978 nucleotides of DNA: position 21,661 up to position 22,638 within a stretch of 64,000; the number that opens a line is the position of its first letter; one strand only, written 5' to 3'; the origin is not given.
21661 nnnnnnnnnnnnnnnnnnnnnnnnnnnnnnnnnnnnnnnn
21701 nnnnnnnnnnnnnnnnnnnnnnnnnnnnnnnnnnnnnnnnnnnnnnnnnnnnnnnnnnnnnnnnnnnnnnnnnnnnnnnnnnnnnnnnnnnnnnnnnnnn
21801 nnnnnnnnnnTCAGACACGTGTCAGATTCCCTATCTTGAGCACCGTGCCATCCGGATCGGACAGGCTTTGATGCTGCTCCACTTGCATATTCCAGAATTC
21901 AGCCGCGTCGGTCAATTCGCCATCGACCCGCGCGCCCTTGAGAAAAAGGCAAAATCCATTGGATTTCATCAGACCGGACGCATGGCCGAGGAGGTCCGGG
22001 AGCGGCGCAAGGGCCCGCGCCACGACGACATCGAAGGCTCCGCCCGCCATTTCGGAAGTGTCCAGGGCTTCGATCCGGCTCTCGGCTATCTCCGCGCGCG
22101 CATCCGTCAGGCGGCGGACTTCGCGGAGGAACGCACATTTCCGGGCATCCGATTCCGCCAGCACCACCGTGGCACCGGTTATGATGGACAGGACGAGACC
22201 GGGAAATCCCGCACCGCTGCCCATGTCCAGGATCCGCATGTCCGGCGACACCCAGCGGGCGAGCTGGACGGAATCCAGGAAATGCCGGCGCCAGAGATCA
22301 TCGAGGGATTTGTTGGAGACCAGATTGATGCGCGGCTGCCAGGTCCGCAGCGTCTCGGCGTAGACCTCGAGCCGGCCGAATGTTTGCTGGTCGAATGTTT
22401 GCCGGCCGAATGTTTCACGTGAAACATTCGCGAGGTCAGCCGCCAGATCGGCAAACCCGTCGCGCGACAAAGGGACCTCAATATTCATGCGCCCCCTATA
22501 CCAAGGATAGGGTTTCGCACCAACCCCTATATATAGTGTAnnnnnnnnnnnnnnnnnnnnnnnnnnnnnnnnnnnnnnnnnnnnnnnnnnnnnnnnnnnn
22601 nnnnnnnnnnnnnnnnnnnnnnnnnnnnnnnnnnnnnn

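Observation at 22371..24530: Two perfect parS palindromes bracketing mnmG, one embedded in the rsmG coding sequence with duplicated half-sites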

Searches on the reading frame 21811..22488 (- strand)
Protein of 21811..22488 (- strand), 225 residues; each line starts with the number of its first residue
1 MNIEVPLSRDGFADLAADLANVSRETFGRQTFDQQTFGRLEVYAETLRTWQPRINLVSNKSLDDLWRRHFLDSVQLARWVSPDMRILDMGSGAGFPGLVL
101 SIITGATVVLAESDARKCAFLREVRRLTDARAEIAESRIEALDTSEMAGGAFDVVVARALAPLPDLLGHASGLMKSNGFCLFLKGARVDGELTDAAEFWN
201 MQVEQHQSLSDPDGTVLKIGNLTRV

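Call 11: search_protein_families(library=ncbifam, proteins=[window:21811-22488:-])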
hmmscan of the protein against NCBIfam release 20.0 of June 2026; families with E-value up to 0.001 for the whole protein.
window:21811-22488:- (225 aa): 2 families
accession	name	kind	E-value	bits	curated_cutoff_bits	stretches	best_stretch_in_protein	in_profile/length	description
TIGR00138.1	rsmG_gidB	equivalog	1.5e-34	119.3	99.5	1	40-209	1-172/183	16S rRNA (guanine(527)-N(7))-methyltransferase RsmG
NF001790.0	PRK00517.3-3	equivalog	8e-05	22.1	269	1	76-170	116-210/262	50S ribosomal protein L11 methyltransferase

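Call 12: find_homologous_proteins(query=window:21811-22488:-)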
Query window:21811-22488:- (225 aa): 7521 proteins with E <= 0.001 among 8000 candidates; the best 120 are listed.
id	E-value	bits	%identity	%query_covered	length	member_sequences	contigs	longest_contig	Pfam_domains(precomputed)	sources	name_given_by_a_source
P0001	2.2e-141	487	99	100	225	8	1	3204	PF13847.13,PF02527.22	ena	-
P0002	1.9e-114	399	83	98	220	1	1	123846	PF13847.13,PF02527.22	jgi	jgi:16S rRNA (guanine527-N7)-methyltransferase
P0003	2.0e-113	396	82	98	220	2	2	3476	PF13847.13,PF02527.22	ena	-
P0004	3.2e-110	385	79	100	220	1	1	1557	PF13847.13,PF02527.22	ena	-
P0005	1.3e-107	377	79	100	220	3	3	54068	PF02527.22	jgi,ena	-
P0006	1.4e-106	373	77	100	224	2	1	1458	PF13847.13,PF02527.22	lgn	-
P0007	5.0e-99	349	74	100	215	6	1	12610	PF02527.22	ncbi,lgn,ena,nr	ncbi:MAG: 16S rRNA (guanine(527)-N(7))-methyltransferase RsmG [Proteobacteria bacterium]|nr:16S rRNA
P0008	2.1e-98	347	73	100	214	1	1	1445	PF13847.13,PF02527.22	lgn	-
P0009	7.2e-98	345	72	100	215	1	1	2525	PF13847.13,PF13489.13,PF02527.22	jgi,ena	-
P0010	1.2e-97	344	72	100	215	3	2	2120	PF13489.13,PF02527.22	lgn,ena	-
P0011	5.5e-94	332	71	100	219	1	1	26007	PF13847.13,PF13489.13,PF02527.22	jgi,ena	jgi:16S rRNA (guanine527-N7)-methyltransferase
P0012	9.9e-94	331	70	98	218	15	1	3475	PF02527.22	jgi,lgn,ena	-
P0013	4.0e-93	329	71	98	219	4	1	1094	PF02527.22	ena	-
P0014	2.6e-91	323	70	98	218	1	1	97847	PF02527.22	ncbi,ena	-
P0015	7.5e-91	322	72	98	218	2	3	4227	PF02527.22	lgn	-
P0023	4.3e-85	303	69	98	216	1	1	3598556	PF13847.13,PF13649.13,PF02527.22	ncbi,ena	-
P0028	4.7e-76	274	63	100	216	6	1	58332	PF02527.22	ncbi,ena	-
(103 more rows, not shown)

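Call 13: find_related_loci(query=window:21811-22488:-, collection=genome_contigs, flank=6000)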
Query window:21811-22488:- (225 aa) in genome_contigs; peptide patterns used: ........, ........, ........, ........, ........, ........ (x = any residue, [..] = any of these).
75 stretches matched a pattern; 2 encode a relative of the query (tblastn E <= 1e-3); 2 distinct loci.
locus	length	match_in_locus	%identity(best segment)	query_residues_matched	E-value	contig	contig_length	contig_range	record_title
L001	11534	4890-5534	74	1-225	8e-107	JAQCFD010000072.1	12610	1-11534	MAG: Proteobacteria bacterium isolate casp40-mb.141 NODE_11781_length_12610_cov_0.055631, whole genome shotgun sequence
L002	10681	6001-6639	65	3-224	6e-91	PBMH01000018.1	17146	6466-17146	MAG: Alphaproteobacteria bacterium isolate SP218 MHASMcontig_1551935, whole genome shotgun sequence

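Call 16: find_related_loci(query=window:21811-22488:-, collection=metagenome_contigs, flank=5000)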
Query window:21811-22488:- (225 aa) in metagenome_contigs; peptide patterns used: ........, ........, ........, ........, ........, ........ (x = any residue, [..] = any of these).
122 stretches matched a pattern; 2 encode a relative of the query (tblastn E <= 1e-3); 2 distinct loci.
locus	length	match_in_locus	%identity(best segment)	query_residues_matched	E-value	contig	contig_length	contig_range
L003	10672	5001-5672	75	1-225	5e-114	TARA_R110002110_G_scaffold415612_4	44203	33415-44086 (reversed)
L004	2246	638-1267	69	5-225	4e-105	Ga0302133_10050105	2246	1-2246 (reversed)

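Call 17: find_encoding_contigs(protein=P0002, flank=5000, max_places=2)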
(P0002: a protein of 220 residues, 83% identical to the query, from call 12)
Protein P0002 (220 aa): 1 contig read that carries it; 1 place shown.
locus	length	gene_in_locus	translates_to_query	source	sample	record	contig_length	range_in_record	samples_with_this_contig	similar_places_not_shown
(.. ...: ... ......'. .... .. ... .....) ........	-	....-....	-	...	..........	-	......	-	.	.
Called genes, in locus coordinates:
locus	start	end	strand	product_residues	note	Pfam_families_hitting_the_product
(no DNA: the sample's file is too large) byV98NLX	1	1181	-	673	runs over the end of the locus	PF03190:Thioredox_DsbH, PF13899:Thioredoxin_7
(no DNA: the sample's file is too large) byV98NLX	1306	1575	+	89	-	PF20099:DUF6489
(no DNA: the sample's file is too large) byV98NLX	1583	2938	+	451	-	PF10396:TrmE_N, PF12631:MnmE_helical, PF01926:MMR_HSR1, PF02421:FeoB_N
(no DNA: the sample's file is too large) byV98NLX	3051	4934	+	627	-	PF00890:FAD_binding_2 (faint), PF01134:GIDA, PF07992:Pyr_redox_2 (faint), PF12831:FAD_oxidored (weak), PF21680:GIDA_C_1st, PF13932:SAM_GIDA_C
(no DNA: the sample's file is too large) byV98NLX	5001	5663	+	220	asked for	PF02527:GidB, PF13847:Methyltransf_31 (weak)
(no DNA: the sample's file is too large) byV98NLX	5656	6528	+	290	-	PF00142:Fer4_NifH (weak), PF01656:CbiA, PF02374:ArsA_ATPase (weak), PF06564:CBP_BcsQ, PF09140:MipZ, PF10609:ParA, PF13614:AAA_31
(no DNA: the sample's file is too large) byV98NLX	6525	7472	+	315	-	PF02195:ParB_N, PF17762:HTH_ParB, PF23552:ParB_C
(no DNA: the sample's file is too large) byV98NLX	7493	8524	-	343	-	-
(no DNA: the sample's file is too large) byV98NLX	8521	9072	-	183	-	PF04390:LptE (weak)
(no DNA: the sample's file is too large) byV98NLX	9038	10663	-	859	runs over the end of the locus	PF00133:tRNA-synt_1, PF09334:tRNA-synt_1g, PF13603:tRNA-synt_1_2, PF00133:tRNA-synt_1, PF08264:Anticodon_1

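Call 18: find_encoding_contigs(protein=P0005, flank=5000, max_places=2)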
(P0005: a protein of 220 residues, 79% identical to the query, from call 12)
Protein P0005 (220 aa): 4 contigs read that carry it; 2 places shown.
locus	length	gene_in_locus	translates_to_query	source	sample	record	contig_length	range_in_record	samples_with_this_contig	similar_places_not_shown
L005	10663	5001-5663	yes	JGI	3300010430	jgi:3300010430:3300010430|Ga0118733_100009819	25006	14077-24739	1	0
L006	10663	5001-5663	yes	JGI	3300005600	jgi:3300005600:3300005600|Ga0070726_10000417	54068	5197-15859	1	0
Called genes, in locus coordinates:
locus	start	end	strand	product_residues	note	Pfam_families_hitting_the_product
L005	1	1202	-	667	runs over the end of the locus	PF03190:Thioredox_DsbH, PF13899:Thioredoxin_7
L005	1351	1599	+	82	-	PF20099:DUF6489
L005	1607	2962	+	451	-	PF10396:TrmE_N, PF12631:MnmE_helical, PF01926:MMR_HSR1, PF02421:FeoB_N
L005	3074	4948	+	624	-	PF01134:GIDA, PF12831:FAD_oxidored, PF21680:GIDA_C_1st, PF13932:SAM_GIDA_C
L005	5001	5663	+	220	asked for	PF02527:GidB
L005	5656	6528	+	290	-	PF00142:Fer4_NifH (weak), PF01656:CbiA, PF02374:ArsA_ATPase (weak), PF06564:CBP_BcsQ, PF09140:MipZ, PF10609:ParA, PF13614:AAA_31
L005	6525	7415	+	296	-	PF02195:ParB_N, PF17762:HTH_ParB, PF23552:ParB_C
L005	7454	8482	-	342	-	-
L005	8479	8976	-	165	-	PF04390:LptE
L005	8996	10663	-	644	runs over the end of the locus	?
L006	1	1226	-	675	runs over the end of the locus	PF03190:Thioredox_DsbH, PF13899:Thioredoxin_7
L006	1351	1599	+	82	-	PF20099:DUF6489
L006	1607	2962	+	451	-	PF10396:TrmE_N, PF12631:MnmE_helical, PF01926:MMR_HSR1, PF02421:FeoB_N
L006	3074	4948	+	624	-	PF01134:GIDA, PF12831:FAD_oxidored, PF21680:GIDA_C_1st, PF13932:SAM_GIDA_C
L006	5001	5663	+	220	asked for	PF02527:GidB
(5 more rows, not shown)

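Call 19: find_encoding_contigs(protein=P0001, flank=5000, max_places=3)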
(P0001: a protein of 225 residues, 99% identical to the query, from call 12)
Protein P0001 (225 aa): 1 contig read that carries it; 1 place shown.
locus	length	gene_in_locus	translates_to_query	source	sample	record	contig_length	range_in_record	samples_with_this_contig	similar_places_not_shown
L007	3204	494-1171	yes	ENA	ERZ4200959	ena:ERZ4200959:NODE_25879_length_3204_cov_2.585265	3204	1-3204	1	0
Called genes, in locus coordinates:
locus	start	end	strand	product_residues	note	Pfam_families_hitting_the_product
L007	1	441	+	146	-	?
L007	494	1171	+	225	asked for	PF02527:GidB, PF13847:Methyltransf_31 (weak)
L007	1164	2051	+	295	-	PF00142:Fer4_NifH (weak), PF02374:ArsA_ATPase (weak), PF06564:CBP_BcsQ, PF09140:MipZ, PF10609:ParA, PF13614:AAA_31, PF01656:CbiA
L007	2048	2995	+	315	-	PF02195:ParB_N, PF17762:HTH_ParB, PF23552:ParB_C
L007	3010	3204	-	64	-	?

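Call 20: find_encoding_contigs(protein=P0010, flank=5000, max_places=2)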
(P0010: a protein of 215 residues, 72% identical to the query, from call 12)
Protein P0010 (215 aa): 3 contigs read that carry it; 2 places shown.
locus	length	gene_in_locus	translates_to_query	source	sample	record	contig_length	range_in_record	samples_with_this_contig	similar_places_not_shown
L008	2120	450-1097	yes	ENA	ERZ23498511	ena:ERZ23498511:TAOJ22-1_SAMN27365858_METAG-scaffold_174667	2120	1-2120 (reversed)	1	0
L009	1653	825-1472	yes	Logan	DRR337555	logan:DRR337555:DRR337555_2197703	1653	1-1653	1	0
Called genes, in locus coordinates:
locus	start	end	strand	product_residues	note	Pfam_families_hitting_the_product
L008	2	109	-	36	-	?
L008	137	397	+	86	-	PF13932:SAM_GIDA_C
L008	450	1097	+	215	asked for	PF13489:Methyltransf_23 (faint), PF02527:GidB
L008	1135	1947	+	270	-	PF10609:ParA, PF00142:Fer4_NifH (weak), PF01656:CbiA, PF02374:ArsA_ATPase (weak), PF06564:CBP_BcsQ (faint), PF09140:MipZ, PF13614:AAA_31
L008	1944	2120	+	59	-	?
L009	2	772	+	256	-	?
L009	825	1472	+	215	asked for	PF13489:Methyltransf_23 (faint), PF02527:GidB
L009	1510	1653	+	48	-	?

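Call 21: find_encoding_contigs(protein=P0011, flank=5000, max_places=1)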
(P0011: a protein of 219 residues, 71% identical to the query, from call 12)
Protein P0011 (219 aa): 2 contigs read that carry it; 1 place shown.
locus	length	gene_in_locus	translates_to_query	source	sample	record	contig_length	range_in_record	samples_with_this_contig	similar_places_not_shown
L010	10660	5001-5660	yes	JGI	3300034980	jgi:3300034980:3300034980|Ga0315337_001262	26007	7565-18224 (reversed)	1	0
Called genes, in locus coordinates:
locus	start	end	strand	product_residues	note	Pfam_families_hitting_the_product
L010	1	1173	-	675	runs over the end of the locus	PF03190:Thioredox_DsbH, PF13899:Thioredoxin_7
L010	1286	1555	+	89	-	PF20099:DUF6489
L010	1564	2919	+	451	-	PF10396:TrmE_N, PF12631:MnmE_helical, PF01926:MMR_HSR1, PF02421:FeoB_N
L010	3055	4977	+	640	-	PF01134:GIDA, PF07992:Pyr_redox_2 (faint), PF12831:FAD_oxidored (weak), PF21680:GIDA_C_1st, PF13932:SAM_GIDA_C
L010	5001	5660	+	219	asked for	PF02527:GidB, PF13489:Methyltransf_23 (weak), PF13847:Methyltransf_31 (weak)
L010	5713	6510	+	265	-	PF00142:Fer4_NifH (weak), PF01656:CbiA, PF02374:ArsA_ATPase (weak), PF06564:CBP_BcsQ, PF09140:MipZ (weak), PF10609:ParA, PF13614:AAA_31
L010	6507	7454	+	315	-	PF02195:ParB_N, PF17762:HTH_ParB, PF23552:ParB_C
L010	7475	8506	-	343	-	-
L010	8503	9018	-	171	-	PF04390:LptE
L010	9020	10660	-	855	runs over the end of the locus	PF00133:tRNA-synt_1, PF09334:tRNA-synt_1g, PF13603:tRNA-synt_1_2, PF00133:tRNA-synt_1, PF08264:Anticodon_1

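Call 22: find_encoding_contigs(protein=P0014, flank=5000, max_places=1)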
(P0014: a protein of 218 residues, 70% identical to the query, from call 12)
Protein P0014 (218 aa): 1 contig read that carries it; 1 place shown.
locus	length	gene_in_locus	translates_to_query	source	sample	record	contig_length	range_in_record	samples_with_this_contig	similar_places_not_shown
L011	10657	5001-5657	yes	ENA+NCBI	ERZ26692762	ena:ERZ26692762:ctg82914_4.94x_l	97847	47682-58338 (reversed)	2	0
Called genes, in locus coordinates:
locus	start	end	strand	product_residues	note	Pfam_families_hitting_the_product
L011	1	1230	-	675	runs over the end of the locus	PF03190:Thioredox_DsbH, PF13899:Thioredoxin_7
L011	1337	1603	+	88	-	PF20099:DUF6489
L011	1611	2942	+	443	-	PF10396:TrmE_N, PF12631:MnmE_helical, PF00350:Dynamin_N (faint), PF01926:MMR_HSR1, PF02421:FeoB_N (weak)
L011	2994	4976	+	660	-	PF01134:GIDA, PF07992:Pyr_redox_2 (faint), PF12831:FAD_oxidored, PF21680:GIDA_C_1st, PF13932:SAM_GIDA_C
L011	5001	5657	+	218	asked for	PF02527:GidB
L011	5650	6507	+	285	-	PF00142:Fer4_NifH (weak), PF02374:ArsA_ATPase (weak), PF06564:CBP_BcsQ, PF09140:MipZ, PF10609:ParA, PF13614:AAA_31, PF01656:CbiA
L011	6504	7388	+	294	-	PF02195:ParB_N, PF17762:HTH_ParB, PF23552:ParB_C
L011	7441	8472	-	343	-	-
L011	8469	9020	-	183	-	PF04390:LptE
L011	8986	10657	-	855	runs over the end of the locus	PF00133:tRNA-synt_1, PF09334:tRNA-synt_1g, PF13603:tRNA-synt_1_2, PF00133:tRNA-synt_1, PF09334:tRNA-synt_1g (weak), PF08264:Anticodon_1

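Call 23: find_encoding_contigs(protein=P0023, flank=5000, max_places=1)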
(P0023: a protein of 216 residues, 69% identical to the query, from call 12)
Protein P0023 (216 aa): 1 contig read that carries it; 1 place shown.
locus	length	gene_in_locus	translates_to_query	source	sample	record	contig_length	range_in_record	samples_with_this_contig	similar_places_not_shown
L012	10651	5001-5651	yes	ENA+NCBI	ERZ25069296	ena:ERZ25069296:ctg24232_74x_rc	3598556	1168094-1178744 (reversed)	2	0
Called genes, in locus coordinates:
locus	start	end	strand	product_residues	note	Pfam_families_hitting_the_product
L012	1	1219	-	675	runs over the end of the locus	PF03190:Thioredox_DsbH, PF13899:Thioredoxin_7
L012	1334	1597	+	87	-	PF20099:DUF6489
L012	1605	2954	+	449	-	PF10396:TrmE_N, PF12631:MnmE_helical, PF01926:MMR_HSR1, PF02421:FeoB_N (weak)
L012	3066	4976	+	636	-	PF01134:GIDA, PF07992:Pyr_redox_2 (faint), PF12831:FAD_oxidored, PF21680:GIDA_C_1st, PF13932:SAM_GIDA_C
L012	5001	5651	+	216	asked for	PF02527:GidB, PF13847:Methyltransf_31 (weak), PF13649:Methyltransf_25 (faint)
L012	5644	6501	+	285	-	PF00142:Fer4_NifH (weak), PF02374:ArsA_ATPase (weak), PF06564:CBP_BcsQ, PF09140:MipZ, PF10609:ParA, PF13614:AAA_31, PF01656:CbiA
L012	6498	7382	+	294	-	PF02195:ParB_N, PF17762:HTH_ParB, PF23552:ParB_C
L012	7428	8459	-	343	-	-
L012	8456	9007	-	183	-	PF04390:LptE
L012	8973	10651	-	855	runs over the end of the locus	PF00133:tRNA-synt_1, PF09334:tRNA-synt_1g, PF13603:tRNA-synt_1_2, PF00133:tRNA-synt_1, PF08264:Anticodon_1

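Call 24: find_encoding_contigs(protein=P0028, flank=5000, max_places=1)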
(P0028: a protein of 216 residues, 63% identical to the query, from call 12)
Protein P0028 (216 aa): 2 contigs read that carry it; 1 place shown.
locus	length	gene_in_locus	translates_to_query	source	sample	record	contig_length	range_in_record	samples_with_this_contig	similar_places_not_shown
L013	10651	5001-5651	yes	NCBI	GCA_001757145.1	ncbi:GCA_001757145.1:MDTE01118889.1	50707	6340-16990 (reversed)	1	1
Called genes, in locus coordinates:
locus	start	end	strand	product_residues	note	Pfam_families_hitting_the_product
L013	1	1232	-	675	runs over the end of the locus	PF03190:Thioredox_DsbH, PF13899:Thioredoxin_7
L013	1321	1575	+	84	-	PF20099:DUF6489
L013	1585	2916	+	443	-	PF10396:TrmE_N, PF12631:MnmE_helical, PF01926:MMR_HSR1, PF02421:FeoB_N (weak)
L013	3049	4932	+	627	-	PF01134:GIDA, PF07992:Pyr_redox_2 (faint), PF12831:FAD_oxidored, PF21680:GIDA_C_1st, PF13932:SAM_GIDA_C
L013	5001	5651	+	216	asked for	PF02527:GidB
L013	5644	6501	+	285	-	PF00142:Fer4_NifH, PF02374:ArsA_ATPase (weak), PF06564:CBP_BcsQ (weak), PF09140:MipZ (weak), PF10609:ParA, PF13614:AAA_31, PF01656:CbiA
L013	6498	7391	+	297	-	PF02195:ParB_N, PF17762:HTH_ParB, PF23552:ParB_C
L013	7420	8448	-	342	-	-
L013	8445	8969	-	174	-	PF04390:LptE (weak)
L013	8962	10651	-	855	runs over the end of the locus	PF00133:tRNA-synt_1, PF09334:tRNA-synt_1g, PF13603:tRNA-synt_1_2, PF00133:tRNA-synt_1, PF09334:tRNA-synt_1g (weak), PF08264:Anticodon_1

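Call 56: predict_structure(alignment_id=A1)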
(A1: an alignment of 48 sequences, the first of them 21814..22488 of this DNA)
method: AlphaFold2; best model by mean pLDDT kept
length: 225 residues; sequences in the alignment: 48
mean_pLDDT: 91.8   pTM: 0.89
mean pLDDT of the five models: 91.8, 90.5, 90.2, 90.2, 89.5
residues with pLDDT >= 90: 187; 70-90: 21; 50-70: 16; < 50: 1
segments of 3 or more residues with pLDDT < 50: none
pLDDT, mean of each block of 10 residues (from residue 1): 80 92 57 90 97 91 94 95 95 81 97 95 98 95 88 94 96 97 96 98 97 96 97
secondary structure, 60 per line:
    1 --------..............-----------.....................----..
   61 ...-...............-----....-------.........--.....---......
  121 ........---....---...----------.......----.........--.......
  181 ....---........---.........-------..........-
elements in order: H9-22 H34-54 H59-63 H65-79 E85-88 H96-104 E107-111 H115-128 E132-135 E152-158 H163-171 E174-184 H188-195 E199-207 E215-224
